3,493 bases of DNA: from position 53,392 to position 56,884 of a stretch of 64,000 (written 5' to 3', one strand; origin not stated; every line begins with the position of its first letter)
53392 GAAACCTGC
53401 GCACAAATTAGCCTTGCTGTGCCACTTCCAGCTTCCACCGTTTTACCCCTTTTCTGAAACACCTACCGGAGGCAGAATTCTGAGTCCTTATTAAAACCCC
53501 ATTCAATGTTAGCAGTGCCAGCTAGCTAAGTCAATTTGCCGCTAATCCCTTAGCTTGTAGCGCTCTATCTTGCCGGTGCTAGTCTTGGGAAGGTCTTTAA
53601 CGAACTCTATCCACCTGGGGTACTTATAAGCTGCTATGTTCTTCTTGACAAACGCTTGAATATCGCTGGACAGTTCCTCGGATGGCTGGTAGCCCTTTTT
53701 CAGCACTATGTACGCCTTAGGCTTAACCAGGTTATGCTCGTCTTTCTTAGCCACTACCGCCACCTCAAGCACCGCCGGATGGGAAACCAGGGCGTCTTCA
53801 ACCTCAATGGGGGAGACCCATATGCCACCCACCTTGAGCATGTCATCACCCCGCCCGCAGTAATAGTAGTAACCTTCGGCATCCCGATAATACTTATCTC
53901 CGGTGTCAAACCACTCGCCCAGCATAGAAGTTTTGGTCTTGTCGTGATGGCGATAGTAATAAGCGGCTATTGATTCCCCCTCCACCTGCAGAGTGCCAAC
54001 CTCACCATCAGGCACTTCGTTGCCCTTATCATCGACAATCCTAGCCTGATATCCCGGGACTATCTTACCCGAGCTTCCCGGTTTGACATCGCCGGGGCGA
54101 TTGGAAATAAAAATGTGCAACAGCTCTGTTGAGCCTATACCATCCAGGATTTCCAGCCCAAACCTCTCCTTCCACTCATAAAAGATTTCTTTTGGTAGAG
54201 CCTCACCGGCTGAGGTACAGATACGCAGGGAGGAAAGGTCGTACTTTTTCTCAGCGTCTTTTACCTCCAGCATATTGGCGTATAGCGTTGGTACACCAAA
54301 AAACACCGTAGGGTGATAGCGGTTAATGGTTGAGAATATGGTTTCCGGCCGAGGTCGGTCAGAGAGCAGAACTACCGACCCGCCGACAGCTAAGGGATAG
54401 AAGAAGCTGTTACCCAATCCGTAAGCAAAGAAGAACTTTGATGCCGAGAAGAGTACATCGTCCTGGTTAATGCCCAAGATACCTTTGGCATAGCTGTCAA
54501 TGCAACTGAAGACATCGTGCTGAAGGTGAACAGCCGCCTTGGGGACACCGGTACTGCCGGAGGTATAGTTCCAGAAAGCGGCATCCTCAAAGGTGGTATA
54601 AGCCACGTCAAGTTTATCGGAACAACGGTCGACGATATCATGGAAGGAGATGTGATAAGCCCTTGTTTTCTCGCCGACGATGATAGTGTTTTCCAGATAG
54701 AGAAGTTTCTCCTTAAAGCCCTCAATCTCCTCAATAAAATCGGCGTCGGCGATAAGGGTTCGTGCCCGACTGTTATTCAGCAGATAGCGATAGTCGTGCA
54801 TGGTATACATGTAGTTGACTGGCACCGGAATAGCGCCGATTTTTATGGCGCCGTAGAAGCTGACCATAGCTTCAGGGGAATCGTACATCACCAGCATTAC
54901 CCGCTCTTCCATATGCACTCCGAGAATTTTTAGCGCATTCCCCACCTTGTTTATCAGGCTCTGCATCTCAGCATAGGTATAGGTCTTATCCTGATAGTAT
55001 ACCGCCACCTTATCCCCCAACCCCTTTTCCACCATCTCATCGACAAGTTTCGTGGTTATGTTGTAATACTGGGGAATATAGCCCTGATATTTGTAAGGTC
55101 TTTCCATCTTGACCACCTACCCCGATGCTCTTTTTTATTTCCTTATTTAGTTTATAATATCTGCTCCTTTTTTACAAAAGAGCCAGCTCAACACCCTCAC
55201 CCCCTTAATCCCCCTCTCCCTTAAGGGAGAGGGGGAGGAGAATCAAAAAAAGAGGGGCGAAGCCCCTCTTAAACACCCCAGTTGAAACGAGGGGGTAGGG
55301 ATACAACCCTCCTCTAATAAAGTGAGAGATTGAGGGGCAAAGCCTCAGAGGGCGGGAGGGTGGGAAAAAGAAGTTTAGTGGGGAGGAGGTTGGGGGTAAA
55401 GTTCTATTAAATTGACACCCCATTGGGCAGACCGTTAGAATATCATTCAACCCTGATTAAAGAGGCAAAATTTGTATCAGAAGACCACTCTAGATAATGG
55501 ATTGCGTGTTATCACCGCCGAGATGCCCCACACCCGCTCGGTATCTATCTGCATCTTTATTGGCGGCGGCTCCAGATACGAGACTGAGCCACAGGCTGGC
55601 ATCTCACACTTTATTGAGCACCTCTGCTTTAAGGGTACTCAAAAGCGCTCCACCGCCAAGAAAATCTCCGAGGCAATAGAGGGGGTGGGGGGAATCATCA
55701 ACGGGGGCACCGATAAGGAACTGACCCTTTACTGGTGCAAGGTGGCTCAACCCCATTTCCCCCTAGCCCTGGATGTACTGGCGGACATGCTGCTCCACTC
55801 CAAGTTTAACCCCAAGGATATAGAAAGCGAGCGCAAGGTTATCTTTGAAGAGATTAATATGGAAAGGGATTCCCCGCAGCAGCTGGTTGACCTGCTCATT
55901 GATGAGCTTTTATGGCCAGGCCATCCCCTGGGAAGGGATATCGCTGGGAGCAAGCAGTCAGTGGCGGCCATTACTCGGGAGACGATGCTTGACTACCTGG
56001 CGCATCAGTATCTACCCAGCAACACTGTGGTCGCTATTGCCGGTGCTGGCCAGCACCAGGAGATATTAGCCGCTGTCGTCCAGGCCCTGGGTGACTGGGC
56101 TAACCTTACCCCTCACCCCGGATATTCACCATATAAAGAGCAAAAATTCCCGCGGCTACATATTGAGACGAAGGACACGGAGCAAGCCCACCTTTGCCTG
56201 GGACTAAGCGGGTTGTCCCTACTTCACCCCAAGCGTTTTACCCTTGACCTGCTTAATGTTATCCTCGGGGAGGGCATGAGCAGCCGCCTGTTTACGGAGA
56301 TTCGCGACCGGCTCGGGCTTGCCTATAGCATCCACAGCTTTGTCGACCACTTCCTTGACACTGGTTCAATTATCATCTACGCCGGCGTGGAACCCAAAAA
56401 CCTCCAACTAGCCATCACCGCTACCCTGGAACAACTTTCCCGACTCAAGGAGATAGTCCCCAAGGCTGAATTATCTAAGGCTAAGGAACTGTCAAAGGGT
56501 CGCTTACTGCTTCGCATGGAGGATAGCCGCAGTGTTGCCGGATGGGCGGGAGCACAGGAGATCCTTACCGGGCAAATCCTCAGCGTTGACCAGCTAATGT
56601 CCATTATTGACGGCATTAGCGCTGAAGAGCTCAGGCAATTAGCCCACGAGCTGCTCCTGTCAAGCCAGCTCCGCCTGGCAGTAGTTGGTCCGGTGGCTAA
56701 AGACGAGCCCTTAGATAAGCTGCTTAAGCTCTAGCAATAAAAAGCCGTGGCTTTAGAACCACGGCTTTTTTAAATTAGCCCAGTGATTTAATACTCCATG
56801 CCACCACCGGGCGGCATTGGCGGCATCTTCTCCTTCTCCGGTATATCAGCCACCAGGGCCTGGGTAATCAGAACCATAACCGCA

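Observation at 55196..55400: Family of GC-rich intergenic repeats with two hairpins maintained by compensatory changes (REP/MITE-like)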

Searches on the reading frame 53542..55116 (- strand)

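Call 9: search_protein_families(library=pfam, proteins=[window:53542-55116:-])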
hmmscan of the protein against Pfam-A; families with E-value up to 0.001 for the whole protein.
window:53542-55116:- (524 aa): 2 families
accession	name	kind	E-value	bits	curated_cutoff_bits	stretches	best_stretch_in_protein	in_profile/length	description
PF00501.34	AMP-binding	-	7.3e-79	265.8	29.9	1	33-388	8-384/384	AMP-binding enzyme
PF13193.12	AMP-binding_C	-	4.9e-21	75.9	24.5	1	438-516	1-76/76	AMP-binding enzyme C-terminal domain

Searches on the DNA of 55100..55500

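Call 14: search_rna_families(source=window, start=55100, end=55500, threshold=evalue, max_evalue=10)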
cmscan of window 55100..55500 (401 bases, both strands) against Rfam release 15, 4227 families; matches with E-value up to 10: 35.
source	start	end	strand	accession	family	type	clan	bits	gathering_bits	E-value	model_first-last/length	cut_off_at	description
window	55207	55236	-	RF02371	PyrG_leader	Cis-reg; leader;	-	23.8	65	0.56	40-69/78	no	PyrG leader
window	55192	55345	-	RF00884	MIR815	Gene; miRNA;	-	20.9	63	0.14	1-81/81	no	MIR815 microRNA precursor family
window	55174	55243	-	RF02278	Betaproteobacteria_toxic_sRNA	Gene; sRNA;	-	20.6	50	0.072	1-64/64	no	Betaproteobacteria toxic small RNA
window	55206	55244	+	RF00381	Antizyme_FSE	Cis-reg; frameshift_element;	-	20.2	40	0.073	1-59/59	no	Antizyme RNA frameshifting stimulation element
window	55204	55240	+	RF03849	MIR1219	Gene; miRNA;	-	19.1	79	0.27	23-60/82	no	MIR1219 microRNA precursor family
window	55210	55235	+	RF00805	mir-351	Gene; miRNA;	-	18.8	70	0.2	1-75/75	no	mir-351 microRNA precursor family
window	55156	55258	-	RF00564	SCARNA11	Gene; snRNA; snoRNA; scaRNA;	-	18.7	37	0.21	1-140/140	no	Small Cajal body specific RNA 11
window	55200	55241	-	RF04240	mir-4716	Gene; miRNA;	-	18.6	76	0.33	1-84/84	no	mir-4716 microRNA precursor family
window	55209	55236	-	RF03849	MIR1219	Gene; miRNA;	-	18.4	79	0.42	28-55/82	no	MIR1219 microRNA precursor family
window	55197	55260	-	RF03301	mir-3154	Gene; miRNA;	-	18.4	64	0.73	1-86/86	no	mir-3154 microRNA precursor family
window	55180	55245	-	RF00381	Antizyme_FSE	Cis-reg; frameshift_element;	-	18.1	40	0.29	1-59/59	no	Antizyme RNA frameshifting stimulation element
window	55209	55236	+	RF02266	XIST_intron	Gene; lncRNA;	-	17.7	70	1.6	1-68/68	no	XIST 3' intron conserved motif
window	55181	55263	-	RF03565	mir-1282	Gene; miRNA;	-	16.9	107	1.3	1-101/101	no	mir-1282 microRNA precursor family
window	55245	55282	-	RF01403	STnc290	Gene; sRNA;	-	16.9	60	2.2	1-65/65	no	STnc290 Hfq binding RNA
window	55319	55471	+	RF00225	IRES_Tobamo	Cis-reg; IRES;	-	16.5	50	4.6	1-151/151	no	Tobamovirus internal ribosome entry site (IRES)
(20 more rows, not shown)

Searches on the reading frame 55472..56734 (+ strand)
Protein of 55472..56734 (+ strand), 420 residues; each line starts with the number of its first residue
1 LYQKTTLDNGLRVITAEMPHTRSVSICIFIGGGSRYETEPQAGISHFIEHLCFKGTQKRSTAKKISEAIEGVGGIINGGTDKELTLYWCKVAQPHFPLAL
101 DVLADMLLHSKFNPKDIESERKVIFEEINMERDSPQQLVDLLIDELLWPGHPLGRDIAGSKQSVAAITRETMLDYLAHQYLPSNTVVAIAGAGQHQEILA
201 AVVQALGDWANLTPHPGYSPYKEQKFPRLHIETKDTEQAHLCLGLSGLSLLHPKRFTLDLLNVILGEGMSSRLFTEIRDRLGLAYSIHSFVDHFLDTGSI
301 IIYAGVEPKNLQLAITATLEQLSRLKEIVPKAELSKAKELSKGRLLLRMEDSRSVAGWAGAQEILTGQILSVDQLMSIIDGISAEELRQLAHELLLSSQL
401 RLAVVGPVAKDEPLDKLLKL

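Call 9: search_protein_families(library=pfam, proteins=[window:55472-56734:+])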
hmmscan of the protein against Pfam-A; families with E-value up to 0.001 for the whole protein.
window:55472-56734:+ (420 aa): 2 families
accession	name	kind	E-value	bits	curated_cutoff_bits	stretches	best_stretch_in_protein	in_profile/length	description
PF05193.26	Peptidase_M16_C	-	3.9e-40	138.1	23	1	167-339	2-179/181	Peptidase M16 inactive domain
PF00675.25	Peptidase_M16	-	1.4e-34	119.5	22.3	1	12-159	1-147/149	Insulinase (Peptidase family M16)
